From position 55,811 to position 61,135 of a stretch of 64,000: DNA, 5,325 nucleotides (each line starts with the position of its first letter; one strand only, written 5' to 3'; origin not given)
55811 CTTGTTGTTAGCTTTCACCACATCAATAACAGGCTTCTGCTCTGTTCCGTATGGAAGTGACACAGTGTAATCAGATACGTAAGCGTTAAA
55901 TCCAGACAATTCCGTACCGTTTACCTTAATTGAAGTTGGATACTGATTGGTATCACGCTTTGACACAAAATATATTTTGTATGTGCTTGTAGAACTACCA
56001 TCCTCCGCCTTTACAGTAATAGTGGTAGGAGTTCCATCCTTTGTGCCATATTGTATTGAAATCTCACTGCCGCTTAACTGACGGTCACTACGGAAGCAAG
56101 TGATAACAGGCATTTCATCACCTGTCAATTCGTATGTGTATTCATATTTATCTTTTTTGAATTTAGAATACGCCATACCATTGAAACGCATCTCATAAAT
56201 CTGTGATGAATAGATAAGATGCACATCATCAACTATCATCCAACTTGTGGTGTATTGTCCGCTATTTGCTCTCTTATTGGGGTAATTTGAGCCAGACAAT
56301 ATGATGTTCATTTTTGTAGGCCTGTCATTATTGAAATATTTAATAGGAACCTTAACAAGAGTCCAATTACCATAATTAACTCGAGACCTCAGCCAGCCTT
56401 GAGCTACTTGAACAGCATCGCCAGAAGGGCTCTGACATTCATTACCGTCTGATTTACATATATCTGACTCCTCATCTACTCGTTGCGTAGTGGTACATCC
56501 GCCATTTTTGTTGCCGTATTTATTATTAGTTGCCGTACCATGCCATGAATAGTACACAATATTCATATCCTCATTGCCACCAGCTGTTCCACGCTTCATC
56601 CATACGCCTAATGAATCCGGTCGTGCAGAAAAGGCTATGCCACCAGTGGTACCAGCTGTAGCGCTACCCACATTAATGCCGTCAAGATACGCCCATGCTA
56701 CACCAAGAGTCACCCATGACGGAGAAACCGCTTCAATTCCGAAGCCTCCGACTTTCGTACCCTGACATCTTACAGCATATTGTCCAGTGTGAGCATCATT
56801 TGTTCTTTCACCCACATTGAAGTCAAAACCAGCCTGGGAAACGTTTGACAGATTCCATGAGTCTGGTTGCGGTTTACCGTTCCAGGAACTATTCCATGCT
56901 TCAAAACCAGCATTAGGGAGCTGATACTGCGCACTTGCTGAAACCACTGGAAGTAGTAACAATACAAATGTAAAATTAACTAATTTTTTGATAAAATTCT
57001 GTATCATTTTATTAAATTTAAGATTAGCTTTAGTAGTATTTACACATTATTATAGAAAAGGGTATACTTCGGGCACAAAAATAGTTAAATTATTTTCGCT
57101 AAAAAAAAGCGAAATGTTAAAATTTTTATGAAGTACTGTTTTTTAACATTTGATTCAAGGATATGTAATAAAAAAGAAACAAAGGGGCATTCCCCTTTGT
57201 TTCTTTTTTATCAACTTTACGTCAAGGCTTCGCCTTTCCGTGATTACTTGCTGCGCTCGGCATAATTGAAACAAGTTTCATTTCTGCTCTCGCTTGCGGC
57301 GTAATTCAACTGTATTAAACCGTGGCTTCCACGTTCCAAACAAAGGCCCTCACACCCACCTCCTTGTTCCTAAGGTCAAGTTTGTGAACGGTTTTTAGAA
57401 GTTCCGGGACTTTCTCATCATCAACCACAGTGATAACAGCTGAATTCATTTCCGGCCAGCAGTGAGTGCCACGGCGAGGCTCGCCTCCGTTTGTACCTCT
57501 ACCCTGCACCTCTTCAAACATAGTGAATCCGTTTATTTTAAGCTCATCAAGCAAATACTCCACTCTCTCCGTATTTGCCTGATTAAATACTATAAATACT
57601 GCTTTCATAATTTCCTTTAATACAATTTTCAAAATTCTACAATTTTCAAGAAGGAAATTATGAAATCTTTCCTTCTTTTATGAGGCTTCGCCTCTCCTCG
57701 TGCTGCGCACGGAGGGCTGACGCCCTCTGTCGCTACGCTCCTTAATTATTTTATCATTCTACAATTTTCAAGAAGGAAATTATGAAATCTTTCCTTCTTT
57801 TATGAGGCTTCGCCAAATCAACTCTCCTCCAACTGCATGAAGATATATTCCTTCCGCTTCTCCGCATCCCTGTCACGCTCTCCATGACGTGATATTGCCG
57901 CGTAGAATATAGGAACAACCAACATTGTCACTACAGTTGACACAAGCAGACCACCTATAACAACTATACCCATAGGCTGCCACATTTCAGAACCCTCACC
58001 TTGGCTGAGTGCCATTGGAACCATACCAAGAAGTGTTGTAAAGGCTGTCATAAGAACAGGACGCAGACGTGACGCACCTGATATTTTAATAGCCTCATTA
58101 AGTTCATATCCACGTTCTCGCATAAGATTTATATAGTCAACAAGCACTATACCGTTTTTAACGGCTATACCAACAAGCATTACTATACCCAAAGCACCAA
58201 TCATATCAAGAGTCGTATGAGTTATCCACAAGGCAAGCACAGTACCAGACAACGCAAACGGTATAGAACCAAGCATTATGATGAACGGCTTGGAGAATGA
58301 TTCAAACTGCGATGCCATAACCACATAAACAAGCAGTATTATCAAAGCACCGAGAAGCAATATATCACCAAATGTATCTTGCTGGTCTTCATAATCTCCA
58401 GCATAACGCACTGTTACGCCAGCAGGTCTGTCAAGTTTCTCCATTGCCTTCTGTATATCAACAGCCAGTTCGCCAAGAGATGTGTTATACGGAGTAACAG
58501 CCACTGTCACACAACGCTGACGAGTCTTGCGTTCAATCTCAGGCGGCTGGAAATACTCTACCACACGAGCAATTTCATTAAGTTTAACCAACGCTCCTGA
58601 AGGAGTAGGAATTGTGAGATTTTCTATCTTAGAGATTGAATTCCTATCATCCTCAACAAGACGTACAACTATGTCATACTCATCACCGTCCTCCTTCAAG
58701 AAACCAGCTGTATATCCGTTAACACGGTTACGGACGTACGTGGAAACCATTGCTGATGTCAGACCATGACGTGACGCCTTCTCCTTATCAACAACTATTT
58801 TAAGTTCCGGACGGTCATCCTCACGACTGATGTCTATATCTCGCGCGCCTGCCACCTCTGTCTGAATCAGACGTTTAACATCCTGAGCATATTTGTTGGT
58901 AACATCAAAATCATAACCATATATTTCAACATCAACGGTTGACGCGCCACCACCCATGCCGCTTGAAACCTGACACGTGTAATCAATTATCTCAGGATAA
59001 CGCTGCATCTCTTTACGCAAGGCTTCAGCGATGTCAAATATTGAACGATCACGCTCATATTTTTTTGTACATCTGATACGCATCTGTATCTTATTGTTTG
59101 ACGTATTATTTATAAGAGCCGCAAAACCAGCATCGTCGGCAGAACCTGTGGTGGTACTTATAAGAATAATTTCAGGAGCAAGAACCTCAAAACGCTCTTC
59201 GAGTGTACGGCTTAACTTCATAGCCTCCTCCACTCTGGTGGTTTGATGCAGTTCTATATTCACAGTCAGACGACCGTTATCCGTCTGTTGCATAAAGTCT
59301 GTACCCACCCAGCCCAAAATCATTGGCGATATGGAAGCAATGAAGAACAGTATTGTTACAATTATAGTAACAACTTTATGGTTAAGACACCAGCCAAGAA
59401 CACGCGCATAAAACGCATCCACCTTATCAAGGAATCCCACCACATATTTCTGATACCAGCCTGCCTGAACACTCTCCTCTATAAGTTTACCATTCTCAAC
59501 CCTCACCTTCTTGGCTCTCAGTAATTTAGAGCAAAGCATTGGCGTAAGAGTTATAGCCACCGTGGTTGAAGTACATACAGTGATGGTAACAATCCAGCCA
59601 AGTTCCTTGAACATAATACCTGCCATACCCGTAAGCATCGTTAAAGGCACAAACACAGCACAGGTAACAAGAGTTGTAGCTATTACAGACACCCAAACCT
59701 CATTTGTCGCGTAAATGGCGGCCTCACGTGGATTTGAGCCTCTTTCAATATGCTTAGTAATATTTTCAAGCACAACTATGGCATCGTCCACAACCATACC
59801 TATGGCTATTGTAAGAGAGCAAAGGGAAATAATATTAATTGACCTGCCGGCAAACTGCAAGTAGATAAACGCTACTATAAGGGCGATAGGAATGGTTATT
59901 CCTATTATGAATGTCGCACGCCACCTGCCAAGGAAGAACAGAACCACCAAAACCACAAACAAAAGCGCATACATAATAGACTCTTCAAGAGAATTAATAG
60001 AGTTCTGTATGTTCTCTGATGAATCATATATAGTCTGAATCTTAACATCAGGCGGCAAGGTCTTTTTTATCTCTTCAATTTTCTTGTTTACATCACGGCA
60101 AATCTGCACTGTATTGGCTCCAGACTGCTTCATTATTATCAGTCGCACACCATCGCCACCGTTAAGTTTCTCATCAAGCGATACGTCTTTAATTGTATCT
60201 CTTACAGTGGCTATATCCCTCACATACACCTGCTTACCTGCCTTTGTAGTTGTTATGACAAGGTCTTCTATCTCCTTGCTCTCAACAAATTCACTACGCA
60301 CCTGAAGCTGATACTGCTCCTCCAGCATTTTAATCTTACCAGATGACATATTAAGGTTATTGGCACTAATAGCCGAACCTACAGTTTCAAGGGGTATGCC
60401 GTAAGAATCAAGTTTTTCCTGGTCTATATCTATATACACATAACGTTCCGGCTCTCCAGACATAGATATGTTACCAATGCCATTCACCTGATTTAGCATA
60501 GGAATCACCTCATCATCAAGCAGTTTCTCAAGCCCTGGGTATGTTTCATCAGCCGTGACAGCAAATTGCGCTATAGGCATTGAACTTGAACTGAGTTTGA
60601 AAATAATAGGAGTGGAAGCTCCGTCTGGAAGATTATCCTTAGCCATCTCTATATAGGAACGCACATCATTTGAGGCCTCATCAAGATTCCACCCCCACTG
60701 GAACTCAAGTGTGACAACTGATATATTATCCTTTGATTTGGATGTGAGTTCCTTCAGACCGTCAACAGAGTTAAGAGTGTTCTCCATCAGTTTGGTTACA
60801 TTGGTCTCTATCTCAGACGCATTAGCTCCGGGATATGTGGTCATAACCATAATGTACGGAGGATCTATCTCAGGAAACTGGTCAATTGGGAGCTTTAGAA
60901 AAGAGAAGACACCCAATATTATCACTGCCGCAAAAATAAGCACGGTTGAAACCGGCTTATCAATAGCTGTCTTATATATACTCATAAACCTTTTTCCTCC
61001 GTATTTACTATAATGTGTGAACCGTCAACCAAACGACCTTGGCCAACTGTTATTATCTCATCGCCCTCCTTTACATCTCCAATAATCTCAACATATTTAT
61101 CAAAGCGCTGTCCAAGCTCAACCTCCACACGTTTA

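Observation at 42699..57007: Two tandem giant paralogous surface proteins built as duplicated [PCMD-like domain + cadherin-like repeat run] modules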

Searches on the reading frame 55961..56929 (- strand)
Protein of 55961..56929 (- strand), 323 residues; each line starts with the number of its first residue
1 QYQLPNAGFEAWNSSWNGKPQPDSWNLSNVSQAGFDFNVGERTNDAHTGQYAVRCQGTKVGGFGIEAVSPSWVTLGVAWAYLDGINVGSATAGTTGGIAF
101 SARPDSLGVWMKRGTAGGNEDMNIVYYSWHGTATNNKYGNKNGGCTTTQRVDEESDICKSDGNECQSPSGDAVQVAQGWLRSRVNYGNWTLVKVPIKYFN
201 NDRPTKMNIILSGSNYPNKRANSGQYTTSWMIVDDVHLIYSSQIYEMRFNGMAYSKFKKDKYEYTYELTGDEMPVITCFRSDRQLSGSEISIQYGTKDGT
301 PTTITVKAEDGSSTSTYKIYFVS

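Call 16: search_solved_structures(query=A1, max_evalue=10)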
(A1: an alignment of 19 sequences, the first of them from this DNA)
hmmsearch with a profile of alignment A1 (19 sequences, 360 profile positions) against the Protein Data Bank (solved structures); distinct sequences matched with E-value up to 10: 1.
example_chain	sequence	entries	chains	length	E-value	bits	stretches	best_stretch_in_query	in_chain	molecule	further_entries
6vj5_C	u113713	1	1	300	1.4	10.7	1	245-275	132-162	ESX-5 secretion-associated protein EspG5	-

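Call 26: predict_structure(alignment_id=A1)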
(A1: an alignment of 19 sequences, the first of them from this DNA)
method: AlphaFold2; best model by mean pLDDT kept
length: 323 residues; sequences in the alignment: 19
mean_pLDDT: 87.8   pTM: 0.84
mean pLDDT of the five models: 87.8, 87.0, 84.8, 83.0, 78.2
residues with pLDDT >= 90: 176; 70-90: 128; 50-70: 19; < 50: 0
segments of 3 or more residues with pLDDT < 50: none
pLDDT, mean of each block of 10 residues (from residue 1): 86 89 88 71 93 87 71 90 77 90 92 79 94 91 85 88 85 95 92 93 92 78 71 94 92 91 92 93 86 95 92 92 94
secondary structure, 60 per line:
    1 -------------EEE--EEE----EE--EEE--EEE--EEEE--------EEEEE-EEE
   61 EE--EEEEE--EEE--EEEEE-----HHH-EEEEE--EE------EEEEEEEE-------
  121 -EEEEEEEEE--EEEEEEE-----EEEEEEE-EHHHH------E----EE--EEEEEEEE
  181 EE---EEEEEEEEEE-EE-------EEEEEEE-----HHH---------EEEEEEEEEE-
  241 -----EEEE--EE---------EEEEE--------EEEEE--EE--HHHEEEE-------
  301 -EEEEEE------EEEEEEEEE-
elements in order: E14-16 E19-21 E30-32 E35-37 E40-43 E52-56 E58-62 E65-69 E72-74 E77-81 E91-95 E106-113 E122-130 E133-139 E145-151 H154-157 E173-182 E186-195 E206-212 E230-239 E246-249 E263-267 E276-280 E290-293 E302-307 E314-322
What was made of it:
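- On Pfam PF12733 (Cadherin-like beta sandwich): In the AF2 model of D1 plus repeat 1, residues 246-322 form six beta strands at pLDDT 86-95 (call 26).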

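Call 32: fold_search(model_id=the predicted structure, library=pdb)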
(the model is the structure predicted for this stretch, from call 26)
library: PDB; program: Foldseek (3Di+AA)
matches with E <= 10: 1089; with E <= 0.001: 10
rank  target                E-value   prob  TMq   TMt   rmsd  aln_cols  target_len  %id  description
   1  3hbz                  1.5e-06  1.00  0.44  0.41   7.6       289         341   12  Crystal structure of a putative glycoside hydrolase (bt_2081) from bacteroides thetaiotaomicron vpi-5482 at 2.05 A resol (released 2009-05-26)
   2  3s30_A                1.9e-06  1.00  0.38  0.47   7.4       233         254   14  Crystal structure of a putative glycoside hydrolase (BVU_0247) from Bacteroides vulgatus ATCC 8482 at 2.46 A resolutio (released 2011-06-08)
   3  3s30_B                3.7e-06  1.00  0.38  0.47   6.9       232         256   15  Crystal structure of a putative glycoside hydrolase (BVU_0247) from Bacteroides vulgatus ATCC 8482 at 2.46 A resolutio (released 2011-06-08)
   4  2zex_B                1.0e-04  1.00  0.30  0.61   8.1       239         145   14  Family 16 carbohydrate binding module (released 2008-03-04)
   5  2zex_A                1.4e-04  1.00  0.30  0.60   8.1       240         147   14  Family 16 carbohydrate binding module (released 2008-03-04)
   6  3oeb_A                1.8e-04  1.00  0.29  0.60   8.3       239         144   14  Crystal structure of the Q121E mutant of C.polysaccharolyticus CBM16-1 bound to mannopentaose (released 2010-08-25)
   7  2zey_B                1.9e-04  1.00  0.30  0.61   7.7       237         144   14  Family 16 carbohydrate binding module (released 2008-03-04)
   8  2xom_A                3.8e-04  1.00  0.28  0.55   8.7       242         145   12  Atomic resolution structure of TmCBM61 in complex with beta-1,4- galactotriose (released 2010-09-08)
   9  3oea_A                4.0e-04  1.00  0.30  0.60   8.2       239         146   14  Crystal structure of the Q121E mutants of C.polysaccharolyticus CBM16-1 bound to cellopentaose (released 2010-08-25)
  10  2zez_A                9.3e-04  1.00  0.28  0.57   7.3       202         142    9  Family 16 Carbohydrate Binding Module-2 (released 2008-03-25)
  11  6jh5                  1.6e-03  0.92  0.21  0.28  14.0       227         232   10  Structure of Marine bacterial laminarinase (released 2019-04-03)
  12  7uae_A                2.0e-03  0.99  0.32  0.21  11.4       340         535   10  Human meprin alpha (active state) (released 2022-11-02)
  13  4xup_C                2.1e-03  0.99  0.25  0.42   8.2       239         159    8  Structure of the N-terminal CBM22-1-CBM22-2 tandem domain from Paenibacillus barcinonensis Xyn10C (released 2015-06-03)
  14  4xup_E                2.5e-03  0.99  0.25  0.42   8.2       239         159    8  Structure of the N-terminal CBM22-1-CBM22-2 tandem domain from Paenibacillus barcinonensis Xyn10C (released 2015-06-03)
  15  7vrn_B                2.5e-03  0.08  0.08  0.07  26.1       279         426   11  Structure of infectious bursal disease virus Gt strain (released 2022-03-30)
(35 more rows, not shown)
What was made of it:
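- On Pfam PF13201 (PCMD): For the D1 model, Foldseek rank 1 is 3hbz (E 1.5e-6) and ranks 2-3 are 3s30 (call 32).
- Its top PDB matches are 3hbz (BT2081) and 3s30, then CBM16, CBM61 and CBM22 (calls 26, 32). GH16 laminarinases and glucanases appear among the weaker fold hits of D1 (call 32).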

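Call 57: find_related_loci(query=A1, collection=genome_contigs, flank=10000)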
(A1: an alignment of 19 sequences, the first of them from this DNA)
Query A1 (323 aa) in genome_contigs; peptide patterns used: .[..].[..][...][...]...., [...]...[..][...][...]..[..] (x = any residue, [..] = any of these).
598 stretches matched a pattern (row limit reached: there are more); 388 encode a relative of the query (tblastn E <= 1e-3); the best 80 are kept; 80 distinct loci.
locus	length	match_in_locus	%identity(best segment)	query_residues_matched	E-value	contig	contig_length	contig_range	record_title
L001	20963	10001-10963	70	3-323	5e-156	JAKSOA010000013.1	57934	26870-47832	MAG: Paludibacteraceae bacterium isolate Horse_feces165 MAG165_13, whole genome shotgun sequence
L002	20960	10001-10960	71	3-323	8e-155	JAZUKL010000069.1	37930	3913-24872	MAG: Candidatus Enterocola sp. isolate T1900045249_TH20190019.MAGScoT_cleanbin_000014 SGB_5726_k141_2302504, whole genom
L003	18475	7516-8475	69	3-323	5e-154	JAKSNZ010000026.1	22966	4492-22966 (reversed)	MAG: Paludibacteraceae bacterium isolate Horse_feces164 MAG164_26, whole genome shotgun sequence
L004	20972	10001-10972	70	3-323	2e-152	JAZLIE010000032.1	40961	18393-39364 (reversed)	MAG: Candidatus Enterocola sp. isolate T1900044979_TA20190041.MAGScoT_cleanbin_000009 SGB_4073_k141_1157715, whole genom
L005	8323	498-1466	63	1-323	4e-139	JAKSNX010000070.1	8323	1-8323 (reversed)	MAG: Paludibacteraceae bacterium isolate Horse_feces162 MAG162_70, whole genome shotgun sequence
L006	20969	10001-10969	62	1-323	2e-137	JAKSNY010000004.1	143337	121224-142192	MAG: Paludibacteraceae bacterium isolate Horse_feces163 MAG163_4, whole genome shotgun sequence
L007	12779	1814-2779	71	1-323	2e-155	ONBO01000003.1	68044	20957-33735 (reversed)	uncultured Bacteroidales bacterium isolate RUG163 genome assembly, contig: scaffold_68, whole genome shotgun sequence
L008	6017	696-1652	56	3-322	2e-115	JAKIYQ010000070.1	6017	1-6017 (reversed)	MAG: Bacteroidetes bacterium isolate UR.bin242 UR_contig_44152, whole genome shotgun sequence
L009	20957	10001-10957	55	3-322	2e-112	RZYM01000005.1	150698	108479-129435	MAG: Bacteroidia bacterium isolate INTA.AUR.014 contig-100_7, whole genome shotgun sequence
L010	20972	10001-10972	54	3-323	2e-100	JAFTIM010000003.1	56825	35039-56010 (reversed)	MAG: Paludibacteraceae bacterium isolate RGIG3849 Roe_deer_Cecum-1__c253, whole genome shotgun sequence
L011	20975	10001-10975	50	2-321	2e-98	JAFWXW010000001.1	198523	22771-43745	MAG: Paludibacteraceae bacterium isolate RGIG6170 Sheep_Rectum-1__c13433, whole genome shotgun sequence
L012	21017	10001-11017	49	3-322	2e-96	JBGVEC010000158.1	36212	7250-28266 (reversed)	MAG: Paludibacteraceae bacterium isolate fecal_MAG_422 fecal_MAG_422_contig_0159, whole genome shotgun sequence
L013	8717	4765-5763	49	2-322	3e-94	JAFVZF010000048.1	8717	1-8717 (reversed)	MAG: Paludibacteraceae bacterium isolate RGIG5529 Sheep_Colon.Co__c1169919, whole genome shotgun sequence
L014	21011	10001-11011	49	2-321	2e-93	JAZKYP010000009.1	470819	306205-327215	MAG: Candidatus Enterocola sp. isolate T1900045101_TC20190095.MAGScoT_cleanbin_000001 SGB_4759_k141_805480, whole genome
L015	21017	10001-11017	48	3-322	1e-92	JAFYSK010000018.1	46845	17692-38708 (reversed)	MAG: Paludibacteraceae bacterium isolate RGIG7379 Water_buffalos_Cecum-5__c218018, whole genome shotgun sequence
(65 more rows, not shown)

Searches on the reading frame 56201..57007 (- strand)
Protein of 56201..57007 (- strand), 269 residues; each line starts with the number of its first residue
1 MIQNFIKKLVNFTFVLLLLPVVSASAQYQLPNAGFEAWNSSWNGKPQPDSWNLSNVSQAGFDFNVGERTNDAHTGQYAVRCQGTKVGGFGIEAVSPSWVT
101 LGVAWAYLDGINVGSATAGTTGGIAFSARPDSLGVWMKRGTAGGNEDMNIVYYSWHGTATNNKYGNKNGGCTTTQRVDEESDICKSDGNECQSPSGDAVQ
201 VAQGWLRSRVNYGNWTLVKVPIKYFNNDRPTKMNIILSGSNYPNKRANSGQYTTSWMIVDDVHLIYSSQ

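Call 8: search_protein_families(library=pfam, proteins=[window:56201-56926:-], max_evalue=10)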
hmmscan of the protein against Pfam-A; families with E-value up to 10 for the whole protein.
seq(242 aa): 0 families

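Call 12: find_homologous_proteins(query=window:56201-57007:-)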
Query seq(269 aa) (269 aa): 21 proteins with E <= 0.001 among 575 candidates.
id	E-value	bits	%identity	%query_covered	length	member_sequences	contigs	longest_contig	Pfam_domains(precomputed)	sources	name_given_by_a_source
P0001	3.2e-159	547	100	88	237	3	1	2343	-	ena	-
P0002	1.6e-69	252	46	100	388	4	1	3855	-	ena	-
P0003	4.9e-69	251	49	98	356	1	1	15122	-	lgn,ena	-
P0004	1.1e-67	246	47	95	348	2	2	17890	-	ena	-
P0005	4.4e-67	244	47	97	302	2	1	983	-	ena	-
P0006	8.1e-67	243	47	96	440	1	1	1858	-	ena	-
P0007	4.9e-66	241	46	95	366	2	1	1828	-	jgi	jgi:hypothetical protein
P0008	6.7e-66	240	48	95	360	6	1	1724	-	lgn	-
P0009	1.6e-65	239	48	97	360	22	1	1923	-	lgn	-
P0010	2.3e-65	239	48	97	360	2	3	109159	-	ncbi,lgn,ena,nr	ncbi:MAG: hypothetical protein J6M55_04335 [Paludibacteraceae bacterium]|nr:hypothetical protein [Pa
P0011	2.9e-65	238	48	97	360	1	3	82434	-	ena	-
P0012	3.6e-65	238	47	89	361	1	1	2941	-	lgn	-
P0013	1.5e-64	236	47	98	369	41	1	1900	-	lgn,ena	-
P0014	1.9e-64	236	47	98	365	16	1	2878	-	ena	-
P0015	3.1e-64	235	45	97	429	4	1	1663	-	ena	-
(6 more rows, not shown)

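Call 51: search_protein_families(library=pfam, proteins=[P0010], max_evalue=0.01)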
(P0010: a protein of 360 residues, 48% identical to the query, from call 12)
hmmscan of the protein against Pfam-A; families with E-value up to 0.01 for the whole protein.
P0010 (360 aa): 0 families

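Call 79: search_protein_families(library=pfam, alignment_id=A5, max_evalue=0.1)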
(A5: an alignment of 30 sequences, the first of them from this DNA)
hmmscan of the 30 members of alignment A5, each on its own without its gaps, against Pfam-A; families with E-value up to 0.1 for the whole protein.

A. member 1, seq(243 aa): 0 families

B. families by the number of members that match (of 30 scanned): 4 families
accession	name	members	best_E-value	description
PF13201.12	PCMD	12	3e-10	Putative carbohydrate metabolism domain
PF23344.1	ZP-N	2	0.058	ZP-N domain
PF01021.25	TYA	1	0.0017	Ty transposon capsid protein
PF20791.3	Acyl-ACP_TE_C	1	0.088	Acyl-ACP thioesterase C-terminal domain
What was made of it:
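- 12 of 30 family D1 domains hit PF13201 (call 79).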

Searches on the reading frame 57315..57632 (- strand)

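Call 25: search_protein_families(library=pfam, proteins=[window:57315-57632:-])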
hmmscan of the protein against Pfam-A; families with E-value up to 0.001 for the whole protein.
window:57315-57632:- (105 aa): 1 family
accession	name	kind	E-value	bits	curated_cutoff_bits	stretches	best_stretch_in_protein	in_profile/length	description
PF00543.27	P-II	-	7.4e-10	39.5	25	1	9-104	1-95/102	Nitrogen regulatory protein P-II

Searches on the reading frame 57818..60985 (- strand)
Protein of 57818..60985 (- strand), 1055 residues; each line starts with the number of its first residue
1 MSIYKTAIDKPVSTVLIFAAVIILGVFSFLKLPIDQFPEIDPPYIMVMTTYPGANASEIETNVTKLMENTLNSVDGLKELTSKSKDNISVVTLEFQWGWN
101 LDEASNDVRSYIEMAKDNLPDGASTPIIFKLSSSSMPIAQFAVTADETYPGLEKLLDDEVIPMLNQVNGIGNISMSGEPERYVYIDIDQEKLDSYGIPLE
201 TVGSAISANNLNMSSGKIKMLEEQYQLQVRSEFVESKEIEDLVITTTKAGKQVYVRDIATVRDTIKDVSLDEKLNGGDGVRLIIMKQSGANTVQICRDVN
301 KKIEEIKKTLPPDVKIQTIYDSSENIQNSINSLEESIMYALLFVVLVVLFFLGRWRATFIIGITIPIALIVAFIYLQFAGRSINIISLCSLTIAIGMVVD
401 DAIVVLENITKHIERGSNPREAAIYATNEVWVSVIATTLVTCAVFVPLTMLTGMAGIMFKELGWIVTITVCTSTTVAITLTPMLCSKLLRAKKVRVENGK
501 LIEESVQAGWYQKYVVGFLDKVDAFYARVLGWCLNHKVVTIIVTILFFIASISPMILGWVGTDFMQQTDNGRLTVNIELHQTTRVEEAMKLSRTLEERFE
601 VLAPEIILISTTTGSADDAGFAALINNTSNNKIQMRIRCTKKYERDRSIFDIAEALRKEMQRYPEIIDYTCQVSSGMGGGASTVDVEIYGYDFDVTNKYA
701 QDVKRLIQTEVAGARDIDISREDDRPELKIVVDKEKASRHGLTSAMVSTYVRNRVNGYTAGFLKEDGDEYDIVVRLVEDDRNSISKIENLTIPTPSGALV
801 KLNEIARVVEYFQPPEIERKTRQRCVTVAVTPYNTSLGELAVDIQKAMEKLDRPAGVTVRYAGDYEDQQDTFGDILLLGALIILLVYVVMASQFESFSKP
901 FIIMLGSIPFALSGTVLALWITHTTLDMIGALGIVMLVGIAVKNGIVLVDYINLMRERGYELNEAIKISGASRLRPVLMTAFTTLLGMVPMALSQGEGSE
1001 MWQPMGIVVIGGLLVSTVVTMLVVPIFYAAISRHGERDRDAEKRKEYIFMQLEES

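Call 25: search_protein_families(library=pfam, proteins=[window:57818-60985:-])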
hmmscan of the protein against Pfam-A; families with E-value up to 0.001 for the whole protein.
window:57818-60985:- (1055 aa): 3 families
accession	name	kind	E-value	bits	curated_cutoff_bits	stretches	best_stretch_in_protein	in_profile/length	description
PF00873.25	ACR_tran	-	7.8e-263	875.1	28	1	3-1031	1-1020/1021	AcrB/AcrD/AcrF family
PF03176.21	MMPL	-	3e-16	59.7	20.5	2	826-1037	92-308/333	MMPL family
PF02355.23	SecD_SecF_C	-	9.3e-07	28.9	20.5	1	875-1025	35-180/189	Protein export membrane protein SecD/SecF, C-terminal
